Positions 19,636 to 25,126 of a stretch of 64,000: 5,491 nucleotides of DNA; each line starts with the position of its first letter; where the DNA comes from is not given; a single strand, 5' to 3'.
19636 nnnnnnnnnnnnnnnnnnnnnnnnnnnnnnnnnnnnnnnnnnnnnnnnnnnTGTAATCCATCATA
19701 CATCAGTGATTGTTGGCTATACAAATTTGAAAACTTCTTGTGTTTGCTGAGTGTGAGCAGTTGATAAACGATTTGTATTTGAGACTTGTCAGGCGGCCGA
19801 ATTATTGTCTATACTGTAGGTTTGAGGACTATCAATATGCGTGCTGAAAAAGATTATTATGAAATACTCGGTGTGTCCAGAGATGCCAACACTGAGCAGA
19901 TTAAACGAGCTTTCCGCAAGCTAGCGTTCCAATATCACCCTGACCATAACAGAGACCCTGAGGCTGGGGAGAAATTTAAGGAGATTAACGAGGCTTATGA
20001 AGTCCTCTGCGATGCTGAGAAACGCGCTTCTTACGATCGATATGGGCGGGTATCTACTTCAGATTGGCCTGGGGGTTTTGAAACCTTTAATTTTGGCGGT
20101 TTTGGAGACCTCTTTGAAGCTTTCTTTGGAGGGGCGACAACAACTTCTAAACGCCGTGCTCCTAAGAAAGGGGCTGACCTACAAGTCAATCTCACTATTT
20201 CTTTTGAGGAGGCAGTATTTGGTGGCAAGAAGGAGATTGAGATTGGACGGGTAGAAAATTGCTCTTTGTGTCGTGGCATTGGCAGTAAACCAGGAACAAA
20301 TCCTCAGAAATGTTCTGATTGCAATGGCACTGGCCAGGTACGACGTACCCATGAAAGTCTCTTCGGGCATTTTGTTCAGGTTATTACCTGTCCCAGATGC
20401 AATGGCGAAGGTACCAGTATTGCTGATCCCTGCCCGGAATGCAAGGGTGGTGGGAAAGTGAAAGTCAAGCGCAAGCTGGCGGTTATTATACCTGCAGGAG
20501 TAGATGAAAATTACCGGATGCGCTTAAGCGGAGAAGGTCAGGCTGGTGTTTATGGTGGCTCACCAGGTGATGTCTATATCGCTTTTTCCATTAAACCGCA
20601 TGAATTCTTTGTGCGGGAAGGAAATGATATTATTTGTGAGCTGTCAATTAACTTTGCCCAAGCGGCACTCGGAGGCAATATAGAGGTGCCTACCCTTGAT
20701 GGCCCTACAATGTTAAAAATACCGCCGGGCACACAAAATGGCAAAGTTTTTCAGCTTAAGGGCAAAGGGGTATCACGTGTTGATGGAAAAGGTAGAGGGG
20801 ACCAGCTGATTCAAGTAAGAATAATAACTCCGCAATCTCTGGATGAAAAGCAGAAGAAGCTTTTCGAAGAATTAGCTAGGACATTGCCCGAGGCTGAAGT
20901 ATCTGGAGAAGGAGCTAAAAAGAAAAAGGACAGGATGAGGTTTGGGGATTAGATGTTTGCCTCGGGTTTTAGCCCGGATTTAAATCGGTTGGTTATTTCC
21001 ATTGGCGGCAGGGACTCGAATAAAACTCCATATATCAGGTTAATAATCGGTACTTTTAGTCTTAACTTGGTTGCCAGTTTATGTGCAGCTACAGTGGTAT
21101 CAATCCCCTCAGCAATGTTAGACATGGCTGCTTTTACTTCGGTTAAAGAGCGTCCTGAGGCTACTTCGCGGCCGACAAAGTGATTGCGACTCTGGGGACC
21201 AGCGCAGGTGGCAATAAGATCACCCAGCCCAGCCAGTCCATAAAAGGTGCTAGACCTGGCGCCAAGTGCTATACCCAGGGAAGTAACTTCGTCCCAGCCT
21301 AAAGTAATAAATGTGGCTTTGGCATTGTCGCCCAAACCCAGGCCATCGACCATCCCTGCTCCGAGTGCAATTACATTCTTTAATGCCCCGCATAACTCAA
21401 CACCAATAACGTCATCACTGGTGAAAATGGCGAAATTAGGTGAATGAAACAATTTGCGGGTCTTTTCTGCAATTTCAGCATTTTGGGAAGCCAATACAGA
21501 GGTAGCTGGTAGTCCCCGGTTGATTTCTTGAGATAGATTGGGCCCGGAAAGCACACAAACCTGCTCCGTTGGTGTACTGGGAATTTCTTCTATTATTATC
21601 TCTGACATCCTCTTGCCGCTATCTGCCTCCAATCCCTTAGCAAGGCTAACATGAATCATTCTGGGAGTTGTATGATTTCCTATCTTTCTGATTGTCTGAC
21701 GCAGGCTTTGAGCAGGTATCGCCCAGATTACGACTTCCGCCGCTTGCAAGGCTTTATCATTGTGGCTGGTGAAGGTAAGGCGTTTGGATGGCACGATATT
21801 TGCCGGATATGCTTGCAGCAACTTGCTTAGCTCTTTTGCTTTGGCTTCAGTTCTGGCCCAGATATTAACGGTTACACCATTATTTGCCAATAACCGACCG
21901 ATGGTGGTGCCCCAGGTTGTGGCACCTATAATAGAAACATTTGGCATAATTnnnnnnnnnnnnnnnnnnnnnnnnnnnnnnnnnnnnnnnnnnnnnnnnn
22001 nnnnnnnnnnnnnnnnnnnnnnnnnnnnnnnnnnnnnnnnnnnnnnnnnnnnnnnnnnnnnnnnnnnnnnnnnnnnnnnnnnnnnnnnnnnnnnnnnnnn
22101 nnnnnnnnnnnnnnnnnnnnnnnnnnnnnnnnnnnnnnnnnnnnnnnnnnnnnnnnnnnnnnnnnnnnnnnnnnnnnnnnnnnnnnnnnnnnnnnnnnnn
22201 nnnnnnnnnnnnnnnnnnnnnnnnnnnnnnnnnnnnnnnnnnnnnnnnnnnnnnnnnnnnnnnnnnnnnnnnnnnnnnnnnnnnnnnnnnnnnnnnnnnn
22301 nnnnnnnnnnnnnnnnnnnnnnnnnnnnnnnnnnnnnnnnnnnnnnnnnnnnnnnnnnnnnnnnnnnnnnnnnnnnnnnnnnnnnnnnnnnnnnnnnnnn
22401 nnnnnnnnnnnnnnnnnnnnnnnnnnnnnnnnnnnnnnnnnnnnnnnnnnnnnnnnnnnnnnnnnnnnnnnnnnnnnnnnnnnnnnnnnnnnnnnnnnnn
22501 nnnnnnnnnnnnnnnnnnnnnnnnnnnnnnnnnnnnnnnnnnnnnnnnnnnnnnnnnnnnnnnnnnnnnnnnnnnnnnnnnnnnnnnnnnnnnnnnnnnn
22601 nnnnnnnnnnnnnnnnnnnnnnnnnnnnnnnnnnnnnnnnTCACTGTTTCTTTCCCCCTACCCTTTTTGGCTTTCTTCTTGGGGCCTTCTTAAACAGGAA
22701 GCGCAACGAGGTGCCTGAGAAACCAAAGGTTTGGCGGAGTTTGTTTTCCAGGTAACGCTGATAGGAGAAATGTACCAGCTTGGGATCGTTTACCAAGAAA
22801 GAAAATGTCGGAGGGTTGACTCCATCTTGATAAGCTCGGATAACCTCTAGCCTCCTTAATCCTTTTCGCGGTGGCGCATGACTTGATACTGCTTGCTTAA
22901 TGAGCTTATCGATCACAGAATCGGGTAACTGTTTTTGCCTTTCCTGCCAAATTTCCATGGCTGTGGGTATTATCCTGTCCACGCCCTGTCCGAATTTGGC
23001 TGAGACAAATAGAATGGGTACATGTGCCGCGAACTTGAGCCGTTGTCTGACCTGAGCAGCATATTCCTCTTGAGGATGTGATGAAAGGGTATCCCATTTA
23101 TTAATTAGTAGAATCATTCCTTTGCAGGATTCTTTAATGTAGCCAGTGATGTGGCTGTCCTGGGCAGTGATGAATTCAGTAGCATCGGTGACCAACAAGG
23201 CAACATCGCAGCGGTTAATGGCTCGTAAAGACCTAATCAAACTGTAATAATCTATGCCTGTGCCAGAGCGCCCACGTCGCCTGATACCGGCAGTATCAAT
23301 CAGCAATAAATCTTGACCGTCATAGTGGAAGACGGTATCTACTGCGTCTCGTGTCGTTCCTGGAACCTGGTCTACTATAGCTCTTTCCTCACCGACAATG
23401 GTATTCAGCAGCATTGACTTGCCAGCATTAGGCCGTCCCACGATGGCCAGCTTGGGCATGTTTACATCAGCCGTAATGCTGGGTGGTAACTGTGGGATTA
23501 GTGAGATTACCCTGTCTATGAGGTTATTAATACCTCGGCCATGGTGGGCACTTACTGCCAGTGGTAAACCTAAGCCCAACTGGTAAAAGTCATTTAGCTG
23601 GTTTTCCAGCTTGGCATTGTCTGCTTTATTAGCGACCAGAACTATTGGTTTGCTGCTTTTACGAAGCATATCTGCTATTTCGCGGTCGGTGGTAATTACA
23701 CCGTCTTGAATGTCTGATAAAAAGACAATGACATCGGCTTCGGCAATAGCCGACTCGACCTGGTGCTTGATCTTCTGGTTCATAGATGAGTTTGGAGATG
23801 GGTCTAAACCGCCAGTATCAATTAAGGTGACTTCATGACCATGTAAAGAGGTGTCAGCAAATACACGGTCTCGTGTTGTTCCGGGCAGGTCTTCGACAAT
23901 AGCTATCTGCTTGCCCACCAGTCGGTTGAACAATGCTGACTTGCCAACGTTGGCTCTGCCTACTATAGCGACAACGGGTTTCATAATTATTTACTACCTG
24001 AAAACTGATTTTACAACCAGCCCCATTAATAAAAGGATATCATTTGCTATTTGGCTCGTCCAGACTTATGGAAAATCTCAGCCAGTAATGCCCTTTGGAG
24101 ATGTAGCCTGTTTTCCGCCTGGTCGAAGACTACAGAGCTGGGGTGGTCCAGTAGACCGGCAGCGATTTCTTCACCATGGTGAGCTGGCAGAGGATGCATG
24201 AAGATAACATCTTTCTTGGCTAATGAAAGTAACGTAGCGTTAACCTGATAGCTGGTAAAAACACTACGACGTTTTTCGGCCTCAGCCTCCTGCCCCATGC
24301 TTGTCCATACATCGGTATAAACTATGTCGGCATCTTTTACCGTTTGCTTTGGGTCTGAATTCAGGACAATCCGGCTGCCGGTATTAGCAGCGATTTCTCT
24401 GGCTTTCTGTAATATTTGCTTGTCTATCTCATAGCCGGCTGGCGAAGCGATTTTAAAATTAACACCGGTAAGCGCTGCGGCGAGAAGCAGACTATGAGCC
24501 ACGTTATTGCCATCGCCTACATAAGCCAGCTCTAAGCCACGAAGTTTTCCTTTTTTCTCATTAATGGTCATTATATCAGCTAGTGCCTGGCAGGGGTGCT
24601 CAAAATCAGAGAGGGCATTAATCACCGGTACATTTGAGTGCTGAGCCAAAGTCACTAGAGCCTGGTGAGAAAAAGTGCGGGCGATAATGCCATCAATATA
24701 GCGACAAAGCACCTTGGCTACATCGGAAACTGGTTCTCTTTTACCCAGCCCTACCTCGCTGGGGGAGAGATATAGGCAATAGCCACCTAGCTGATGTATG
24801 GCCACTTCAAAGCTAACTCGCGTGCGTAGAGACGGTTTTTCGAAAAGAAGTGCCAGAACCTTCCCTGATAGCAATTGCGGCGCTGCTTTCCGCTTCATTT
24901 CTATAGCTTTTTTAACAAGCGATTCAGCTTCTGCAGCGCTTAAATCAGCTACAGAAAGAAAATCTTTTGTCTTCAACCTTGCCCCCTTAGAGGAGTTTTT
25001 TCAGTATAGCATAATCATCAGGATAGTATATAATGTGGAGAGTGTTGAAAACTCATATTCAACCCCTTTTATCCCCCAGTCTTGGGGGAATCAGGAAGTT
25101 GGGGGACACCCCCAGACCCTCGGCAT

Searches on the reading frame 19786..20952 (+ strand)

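Call 66: search_protein_families(library=pfam, proteins=[window:19786-20952:+], max_evalue=1e-8)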
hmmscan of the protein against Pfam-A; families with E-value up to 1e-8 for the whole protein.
window:19786-20952:+ (388 aa): 3 families
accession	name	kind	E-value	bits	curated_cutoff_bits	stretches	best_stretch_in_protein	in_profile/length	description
PF01556.23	DnaJ_C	-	1.3e-49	168.5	26.6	1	132-349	1-152/152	DnaJ C terminal domain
PF00226.36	DnaJ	-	4.3e-28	97.6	27.8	1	23-84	1-63/63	DnaJ domain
PF00684.25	DnaJ_CXXCXGXG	-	3.1e-17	63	32.7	1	159-222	1-64/65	DnaJ central domain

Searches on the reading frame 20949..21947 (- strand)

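Call 67: search_protein_families(library=pfam, proteins=[window:20949-21947:-], max_evalue=1e-8)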
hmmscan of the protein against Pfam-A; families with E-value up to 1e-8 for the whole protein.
window:20949-21947:- (332 aa): 3 families
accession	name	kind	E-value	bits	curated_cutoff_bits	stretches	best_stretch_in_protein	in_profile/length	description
PF07479.19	NAD_Gly3P_dh_C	-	6.7e-50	169.4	25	1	179-319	1-141/142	NAD-dependent glycerol-3-phosphate dehydrogenase C-terminus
PF01210.29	NAD_Gly3P_dh_N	-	1.5e-35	123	23.1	1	4-159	2-157/158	NAD-dependent glycerol-3-phosphate dehydrogenase N-terminus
PF20618.3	GPD_NAD_C_bact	-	6.1e-15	56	27.6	1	239-303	1-64/66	Bacterial GPD, NAD-dependent C-terminal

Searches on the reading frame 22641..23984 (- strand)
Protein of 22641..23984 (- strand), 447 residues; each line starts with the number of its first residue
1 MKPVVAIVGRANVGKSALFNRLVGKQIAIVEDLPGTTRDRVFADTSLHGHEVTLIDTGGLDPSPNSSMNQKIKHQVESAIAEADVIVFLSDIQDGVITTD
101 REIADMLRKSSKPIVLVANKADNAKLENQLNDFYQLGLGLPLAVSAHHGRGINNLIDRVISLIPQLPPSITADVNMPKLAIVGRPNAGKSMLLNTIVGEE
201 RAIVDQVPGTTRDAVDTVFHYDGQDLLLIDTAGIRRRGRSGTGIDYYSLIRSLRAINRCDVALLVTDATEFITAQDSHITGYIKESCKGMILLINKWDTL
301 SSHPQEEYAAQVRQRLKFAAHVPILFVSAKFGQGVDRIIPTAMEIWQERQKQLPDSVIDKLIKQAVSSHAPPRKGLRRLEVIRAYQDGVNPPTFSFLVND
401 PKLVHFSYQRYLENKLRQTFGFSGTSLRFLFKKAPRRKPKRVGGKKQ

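Call 67: search_protein_families(library=pfam, proteins=[window:22641-23984:-], max_evalue=1e-8)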
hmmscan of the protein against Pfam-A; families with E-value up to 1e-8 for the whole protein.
window:22641-23984:- (447 aa): 7 families
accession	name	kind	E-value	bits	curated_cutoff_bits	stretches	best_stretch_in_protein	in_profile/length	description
PF01926.29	MMR_HSR1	-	2.2e-56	189.3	21.9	2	5-120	2-113/113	50S ribosome-binding GTPase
PF02421.24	FeoB_N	-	1.9e-24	86.4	27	2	5-158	3-155/156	Ferrous iron transport protein B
PF14714.11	KH_dom-like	-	8.1e-24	84.2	27.3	1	354-432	3-81/81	KH-domain-like of EngA bacterial GTPase enzymes, C-terminal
PF00009.33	GTP_EFTU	-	3.2e-21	76.2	26.5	1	207-344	52-184/188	Elongation factor Tu GTP binding domain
PF00350.29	Dynamin_N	-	9.5e-20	71.7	27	0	43-120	94-167/168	Dynamin family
PF04548.22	AIG1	-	4e-12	46.3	27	0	179-308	3-137/212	AIG1 family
PF03193.22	RsgA_GTPase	-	5.4e-09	36.5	30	0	99-236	42-170/174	RsgA GTPase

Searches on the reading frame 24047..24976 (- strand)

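Call 67: search_protein_families(library=pfam, proteins=[window:24047-24976:-], max_evalue=1e-8)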
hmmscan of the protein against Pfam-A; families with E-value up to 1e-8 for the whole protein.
window:24047-24976:- (309 aa): 2 families
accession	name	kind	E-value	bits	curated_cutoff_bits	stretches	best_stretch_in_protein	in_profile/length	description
PF00185.30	OTCace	-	1.6e-58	197.6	29.4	1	147-299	2-155/157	Aspartate/ornithine carbamoyltransferase, Asp/Orn binding domain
PF02729.26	OTCace_N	-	9.8e-48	162.4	29.9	1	4-140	1-148/148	Aspartate/ornithine carbamoyltransferase, carbamoyl-P binding domain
